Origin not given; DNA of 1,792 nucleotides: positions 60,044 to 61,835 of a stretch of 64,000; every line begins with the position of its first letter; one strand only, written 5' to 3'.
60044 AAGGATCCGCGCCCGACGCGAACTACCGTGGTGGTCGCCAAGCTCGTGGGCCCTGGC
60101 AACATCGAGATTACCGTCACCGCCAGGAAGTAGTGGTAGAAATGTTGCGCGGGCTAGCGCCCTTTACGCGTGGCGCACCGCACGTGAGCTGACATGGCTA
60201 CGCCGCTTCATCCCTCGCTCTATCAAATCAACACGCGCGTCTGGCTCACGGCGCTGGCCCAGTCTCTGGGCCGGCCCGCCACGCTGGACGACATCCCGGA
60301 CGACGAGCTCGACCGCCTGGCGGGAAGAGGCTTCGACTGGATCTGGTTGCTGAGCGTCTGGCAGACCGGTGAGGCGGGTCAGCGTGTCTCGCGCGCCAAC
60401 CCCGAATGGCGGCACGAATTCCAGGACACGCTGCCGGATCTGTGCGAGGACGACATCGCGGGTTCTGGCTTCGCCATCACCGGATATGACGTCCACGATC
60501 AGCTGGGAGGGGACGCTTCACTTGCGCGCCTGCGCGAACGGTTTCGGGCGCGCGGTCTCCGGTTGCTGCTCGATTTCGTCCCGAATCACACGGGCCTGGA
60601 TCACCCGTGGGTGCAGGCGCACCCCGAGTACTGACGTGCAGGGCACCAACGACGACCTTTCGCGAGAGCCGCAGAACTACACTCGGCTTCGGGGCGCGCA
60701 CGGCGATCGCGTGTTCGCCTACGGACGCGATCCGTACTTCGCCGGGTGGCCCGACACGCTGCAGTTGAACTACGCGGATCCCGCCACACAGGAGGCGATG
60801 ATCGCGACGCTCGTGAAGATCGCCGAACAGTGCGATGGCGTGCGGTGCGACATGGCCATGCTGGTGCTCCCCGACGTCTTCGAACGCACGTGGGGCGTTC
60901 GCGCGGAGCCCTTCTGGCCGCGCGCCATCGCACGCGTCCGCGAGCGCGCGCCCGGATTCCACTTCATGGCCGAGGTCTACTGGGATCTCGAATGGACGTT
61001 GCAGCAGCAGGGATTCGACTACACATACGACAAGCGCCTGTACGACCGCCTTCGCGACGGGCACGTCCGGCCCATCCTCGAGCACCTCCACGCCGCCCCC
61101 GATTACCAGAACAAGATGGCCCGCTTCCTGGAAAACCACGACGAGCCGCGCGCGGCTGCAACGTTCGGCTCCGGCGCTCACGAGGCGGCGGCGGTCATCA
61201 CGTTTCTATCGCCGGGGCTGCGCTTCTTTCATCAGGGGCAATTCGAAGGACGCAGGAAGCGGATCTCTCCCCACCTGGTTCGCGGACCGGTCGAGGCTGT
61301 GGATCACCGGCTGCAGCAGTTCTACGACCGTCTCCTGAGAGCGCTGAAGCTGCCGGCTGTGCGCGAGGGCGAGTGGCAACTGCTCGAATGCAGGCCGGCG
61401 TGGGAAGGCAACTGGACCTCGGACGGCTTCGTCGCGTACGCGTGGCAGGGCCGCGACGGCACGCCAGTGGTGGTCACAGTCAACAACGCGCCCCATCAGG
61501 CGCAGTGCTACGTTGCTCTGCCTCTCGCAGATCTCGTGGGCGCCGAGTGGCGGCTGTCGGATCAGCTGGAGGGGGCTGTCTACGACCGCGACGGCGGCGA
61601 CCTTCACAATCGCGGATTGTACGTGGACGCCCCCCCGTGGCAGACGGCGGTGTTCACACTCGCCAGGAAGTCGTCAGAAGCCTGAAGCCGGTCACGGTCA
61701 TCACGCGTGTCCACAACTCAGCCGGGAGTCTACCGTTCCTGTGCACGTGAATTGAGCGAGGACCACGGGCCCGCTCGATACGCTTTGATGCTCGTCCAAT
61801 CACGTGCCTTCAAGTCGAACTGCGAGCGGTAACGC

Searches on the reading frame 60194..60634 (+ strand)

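Call 16: search_protein_families(library=pfam, proteins=[window:60194-60634:+])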
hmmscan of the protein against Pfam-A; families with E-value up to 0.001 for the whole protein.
window:60194-60634:+ (146 aa): 1 family
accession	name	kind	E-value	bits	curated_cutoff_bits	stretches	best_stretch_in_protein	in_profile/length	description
PF00128.31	Alpha-amylase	-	4.3e-08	33.3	22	1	39-143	25-102/446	Alpha amylase, catalytic domain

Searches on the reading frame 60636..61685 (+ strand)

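Call 16: search_protein_families(library=pfam, proteins=[window:60636-61685:+])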
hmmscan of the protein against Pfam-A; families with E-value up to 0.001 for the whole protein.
window:60636-61685:+ (349 aa): 1 family
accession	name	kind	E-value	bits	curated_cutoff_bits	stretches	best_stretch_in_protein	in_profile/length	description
PF00128.31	Alpha-amylase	-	0.001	18.9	22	0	150-203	293-353/446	Alpha amylase, catalytic domain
